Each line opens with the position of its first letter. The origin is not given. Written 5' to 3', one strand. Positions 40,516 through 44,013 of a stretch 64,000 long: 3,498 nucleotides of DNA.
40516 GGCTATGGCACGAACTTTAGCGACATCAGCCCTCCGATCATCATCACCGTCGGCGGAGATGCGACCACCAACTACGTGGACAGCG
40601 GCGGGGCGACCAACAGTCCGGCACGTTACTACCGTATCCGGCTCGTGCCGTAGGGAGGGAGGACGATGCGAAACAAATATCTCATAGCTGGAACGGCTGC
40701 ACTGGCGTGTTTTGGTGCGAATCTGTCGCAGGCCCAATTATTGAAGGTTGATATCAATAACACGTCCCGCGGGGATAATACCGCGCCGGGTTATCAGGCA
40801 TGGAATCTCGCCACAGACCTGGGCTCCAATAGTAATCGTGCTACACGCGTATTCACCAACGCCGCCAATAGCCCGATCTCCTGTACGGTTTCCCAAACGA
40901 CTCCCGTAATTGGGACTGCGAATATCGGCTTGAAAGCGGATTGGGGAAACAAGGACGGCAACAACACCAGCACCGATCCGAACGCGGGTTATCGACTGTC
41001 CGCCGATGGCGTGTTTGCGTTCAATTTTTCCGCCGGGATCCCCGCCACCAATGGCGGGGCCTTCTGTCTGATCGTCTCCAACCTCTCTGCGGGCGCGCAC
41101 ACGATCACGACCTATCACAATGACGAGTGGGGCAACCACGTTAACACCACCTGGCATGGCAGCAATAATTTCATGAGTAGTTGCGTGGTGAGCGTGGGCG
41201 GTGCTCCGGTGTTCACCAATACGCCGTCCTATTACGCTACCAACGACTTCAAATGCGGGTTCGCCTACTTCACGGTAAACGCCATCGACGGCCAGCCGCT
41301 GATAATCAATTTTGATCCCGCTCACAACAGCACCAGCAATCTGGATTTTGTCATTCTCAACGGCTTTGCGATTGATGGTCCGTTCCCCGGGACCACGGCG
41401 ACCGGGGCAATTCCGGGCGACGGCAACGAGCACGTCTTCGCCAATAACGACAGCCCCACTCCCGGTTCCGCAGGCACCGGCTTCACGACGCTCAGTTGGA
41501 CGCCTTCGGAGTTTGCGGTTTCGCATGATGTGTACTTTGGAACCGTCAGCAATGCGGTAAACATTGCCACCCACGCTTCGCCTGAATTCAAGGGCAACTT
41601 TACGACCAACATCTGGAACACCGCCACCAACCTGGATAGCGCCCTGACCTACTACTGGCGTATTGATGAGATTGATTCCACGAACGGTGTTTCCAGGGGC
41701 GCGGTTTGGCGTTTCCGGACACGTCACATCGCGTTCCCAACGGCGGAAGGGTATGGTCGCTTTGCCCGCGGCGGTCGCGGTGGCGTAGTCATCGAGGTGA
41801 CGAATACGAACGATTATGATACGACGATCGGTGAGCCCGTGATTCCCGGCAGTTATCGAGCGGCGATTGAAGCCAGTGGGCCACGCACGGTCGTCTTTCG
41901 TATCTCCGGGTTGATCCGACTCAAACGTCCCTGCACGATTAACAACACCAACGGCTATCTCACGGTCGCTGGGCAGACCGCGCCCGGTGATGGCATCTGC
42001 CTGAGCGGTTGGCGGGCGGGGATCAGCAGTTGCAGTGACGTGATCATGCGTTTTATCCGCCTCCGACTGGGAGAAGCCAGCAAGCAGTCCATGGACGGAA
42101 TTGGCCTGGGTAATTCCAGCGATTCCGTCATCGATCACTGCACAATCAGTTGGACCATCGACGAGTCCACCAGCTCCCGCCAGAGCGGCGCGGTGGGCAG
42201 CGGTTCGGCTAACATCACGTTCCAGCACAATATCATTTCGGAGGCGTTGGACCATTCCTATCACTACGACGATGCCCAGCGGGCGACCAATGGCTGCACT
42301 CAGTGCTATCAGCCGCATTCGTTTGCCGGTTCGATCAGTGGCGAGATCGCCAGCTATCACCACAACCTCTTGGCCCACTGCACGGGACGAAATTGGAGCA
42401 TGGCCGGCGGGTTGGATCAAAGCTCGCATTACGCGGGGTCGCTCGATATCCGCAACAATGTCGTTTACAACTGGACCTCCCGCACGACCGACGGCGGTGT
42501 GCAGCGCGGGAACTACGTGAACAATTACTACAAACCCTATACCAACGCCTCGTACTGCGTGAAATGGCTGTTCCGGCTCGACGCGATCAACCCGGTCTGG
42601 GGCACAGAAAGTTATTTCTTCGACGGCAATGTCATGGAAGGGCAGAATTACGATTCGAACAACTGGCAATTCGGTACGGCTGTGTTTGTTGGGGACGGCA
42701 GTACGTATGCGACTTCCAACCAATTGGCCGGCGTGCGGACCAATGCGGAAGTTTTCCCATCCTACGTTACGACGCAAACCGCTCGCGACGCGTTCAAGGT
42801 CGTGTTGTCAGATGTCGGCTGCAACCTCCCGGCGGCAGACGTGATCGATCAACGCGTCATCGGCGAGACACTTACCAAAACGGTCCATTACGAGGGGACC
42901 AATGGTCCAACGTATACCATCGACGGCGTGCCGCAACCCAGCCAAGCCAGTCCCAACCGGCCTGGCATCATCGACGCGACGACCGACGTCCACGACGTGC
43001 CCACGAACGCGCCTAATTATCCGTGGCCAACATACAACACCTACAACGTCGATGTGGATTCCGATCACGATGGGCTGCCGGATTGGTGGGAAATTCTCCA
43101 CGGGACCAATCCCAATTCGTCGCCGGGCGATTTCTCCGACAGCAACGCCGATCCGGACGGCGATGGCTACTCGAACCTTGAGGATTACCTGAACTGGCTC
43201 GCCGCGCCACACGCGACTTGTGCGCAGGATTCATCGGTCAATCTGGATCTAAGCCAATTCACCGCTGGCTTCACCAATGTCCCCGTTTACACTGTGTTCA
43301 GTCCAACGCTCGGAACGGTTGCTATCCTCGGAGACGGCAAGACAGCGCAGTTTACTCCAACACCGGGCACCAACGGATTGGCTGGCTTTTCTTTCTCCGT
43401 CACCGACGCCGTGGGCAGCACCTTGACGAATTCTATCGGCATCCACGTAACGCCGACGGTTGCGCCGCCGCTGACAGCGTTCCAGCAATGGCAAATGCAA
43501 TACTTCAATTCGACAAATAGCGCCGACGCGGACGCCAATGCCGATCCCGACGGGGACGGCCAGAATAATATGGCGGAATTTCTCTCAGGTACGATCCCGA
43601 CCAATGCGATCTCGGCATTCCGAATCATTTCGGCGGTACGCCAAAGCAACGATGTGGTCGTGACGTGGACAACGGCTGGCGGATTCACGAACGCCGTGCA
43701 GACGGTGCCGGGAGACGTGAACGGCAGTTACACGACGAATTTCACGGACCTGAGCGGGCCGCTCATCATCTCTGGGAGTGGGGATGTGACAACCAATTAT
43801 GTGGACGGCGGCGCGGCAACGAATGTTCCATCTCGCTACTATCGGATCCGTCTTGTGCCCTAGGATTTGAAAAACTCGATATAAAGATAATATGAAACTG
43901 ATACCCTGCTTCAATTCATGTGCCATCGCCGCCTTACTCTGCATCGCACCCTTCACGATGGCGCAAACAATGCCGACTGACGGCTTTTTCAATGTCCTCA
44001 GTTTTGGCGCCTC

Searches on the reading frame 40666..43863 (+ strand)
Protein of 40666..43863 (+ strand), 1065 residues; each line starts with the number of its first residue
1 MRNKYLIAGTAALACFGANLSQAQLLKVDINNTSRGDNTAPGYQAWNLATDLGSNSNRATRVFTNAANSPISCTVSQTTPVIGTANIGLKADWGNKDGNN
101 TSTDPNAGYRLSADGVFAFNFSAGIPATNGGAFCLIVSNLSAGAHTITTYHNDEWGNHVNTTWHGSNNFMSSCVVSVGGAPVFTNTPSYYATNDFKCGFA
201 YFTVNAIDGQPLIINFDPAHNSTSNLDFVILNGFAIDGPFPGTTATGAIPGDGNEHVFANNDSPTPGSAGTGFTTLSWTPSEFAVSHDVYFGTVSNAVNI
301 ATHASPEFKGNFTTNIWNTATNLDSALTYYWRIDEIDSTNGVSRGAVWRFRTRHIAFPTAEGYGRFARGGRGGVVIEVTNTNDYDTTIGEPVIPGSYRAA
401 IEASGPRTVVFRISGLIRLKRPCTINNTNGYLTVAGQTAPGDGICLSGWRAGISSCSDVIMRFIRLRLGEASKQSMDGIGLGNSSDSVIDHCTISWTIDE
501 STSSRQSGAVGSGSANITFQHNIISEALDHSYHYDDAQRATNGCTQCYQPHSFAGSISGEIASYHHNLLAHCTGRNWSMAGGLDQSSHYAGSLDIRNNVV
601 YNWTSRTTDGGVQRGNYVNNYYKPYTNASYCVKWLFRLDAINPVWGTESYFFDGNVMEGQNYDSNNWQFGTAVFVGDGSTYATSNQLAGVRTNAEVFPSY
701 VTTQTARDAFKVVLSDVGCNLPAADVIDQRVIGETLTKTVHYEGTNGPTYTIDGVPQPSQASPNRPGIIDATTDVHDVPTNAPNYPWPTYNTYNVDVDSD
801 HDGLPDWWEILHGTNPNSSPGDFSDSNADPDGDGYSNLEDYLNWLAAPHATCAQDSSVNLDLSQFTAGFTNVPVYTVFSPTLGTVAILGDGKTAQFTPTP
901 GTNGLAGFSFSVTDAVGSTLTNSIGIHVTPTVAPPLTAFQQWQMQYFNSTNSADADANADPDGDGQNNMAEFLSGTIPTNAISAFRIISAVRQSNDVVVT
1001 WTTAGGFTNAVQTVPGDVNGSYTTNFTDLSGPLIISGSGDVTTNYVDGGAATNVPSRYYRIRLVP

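Call 21: search_protein_families(library=pfam, proteins=[window:40666-43863:+], max_evalue=0.001)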
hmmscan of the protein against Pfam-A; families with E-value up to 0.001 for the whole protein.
window:40666-43863:+ (1065 aa): 2 families
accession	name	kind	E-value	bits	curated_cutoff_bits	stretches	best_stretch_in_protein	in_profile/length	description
PF18884.5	TSP3_bac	-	1.8e-05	24.9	25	0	798-818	1-21/22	Bacterial TSP3 repeat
PF17963.7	Big_9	-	0.00014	23.1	23.6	1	850-924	11-86/89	Bacterial Ig domain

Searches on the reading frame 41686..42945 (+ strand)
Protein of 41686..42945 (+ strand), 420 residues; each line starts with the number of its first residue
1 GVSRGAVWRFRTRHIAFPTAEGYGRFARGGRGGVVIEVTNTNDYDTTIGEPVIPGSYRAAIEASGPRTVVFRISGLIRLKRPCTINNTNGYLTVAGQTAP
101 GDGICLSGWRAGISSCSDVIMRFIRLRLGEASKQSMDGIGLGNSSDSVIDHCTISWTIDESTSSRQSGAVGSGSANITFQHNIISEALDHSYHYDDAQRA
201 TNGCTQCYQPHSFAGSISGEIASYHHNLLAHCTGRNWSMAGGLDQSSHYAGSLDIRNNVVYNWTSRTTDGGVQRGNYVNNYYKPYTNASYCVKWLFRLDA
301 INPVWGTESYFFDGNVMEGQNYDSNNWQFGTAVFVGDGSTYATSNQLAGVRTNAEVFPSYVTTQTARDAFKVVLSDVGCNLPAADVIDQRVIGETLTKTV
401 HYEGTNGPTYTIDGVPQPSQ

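Call 69: search_solved_structures(query=window:41686-42945:+, max_evalue=0.001)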
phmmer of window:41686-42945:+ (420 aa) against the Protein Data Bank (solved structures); distinct sequences matched with E-value up to 0.001: 1.
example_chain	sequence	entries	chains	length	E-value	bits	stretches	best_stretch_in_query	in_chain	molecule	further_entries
9buj_A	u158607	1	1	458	6.1e-37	130.8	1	4-293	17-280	Pectate lyase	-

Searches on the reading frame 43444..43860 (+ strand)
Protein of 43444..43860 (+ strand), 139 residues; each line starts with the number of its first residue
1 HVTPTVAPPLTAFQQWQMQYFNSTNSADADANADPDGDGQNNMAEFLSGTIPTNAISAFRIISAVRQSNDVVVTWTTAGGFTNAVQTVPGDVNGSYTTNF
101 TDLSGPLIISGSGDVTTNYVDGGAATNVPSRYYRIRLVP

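Call 46: search_protein_families(library=pfam, proteins=[window:43444-43860:+], max_evalue=10)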
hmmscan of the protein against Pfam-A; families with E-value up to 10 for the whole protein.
window:43444-43860:+ (139 aa): 2 families
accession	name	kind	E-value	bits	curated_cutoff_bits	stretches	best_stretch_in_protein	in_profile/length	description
PF17502.7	DUF5434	-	0.028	14.9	27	1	22-74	61-111/189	Family of unknown function (DUF5434)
PF00404.24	Dockerin_1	-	0.052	14.2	22.9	1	19-47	20-50/57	Dockerin type I domain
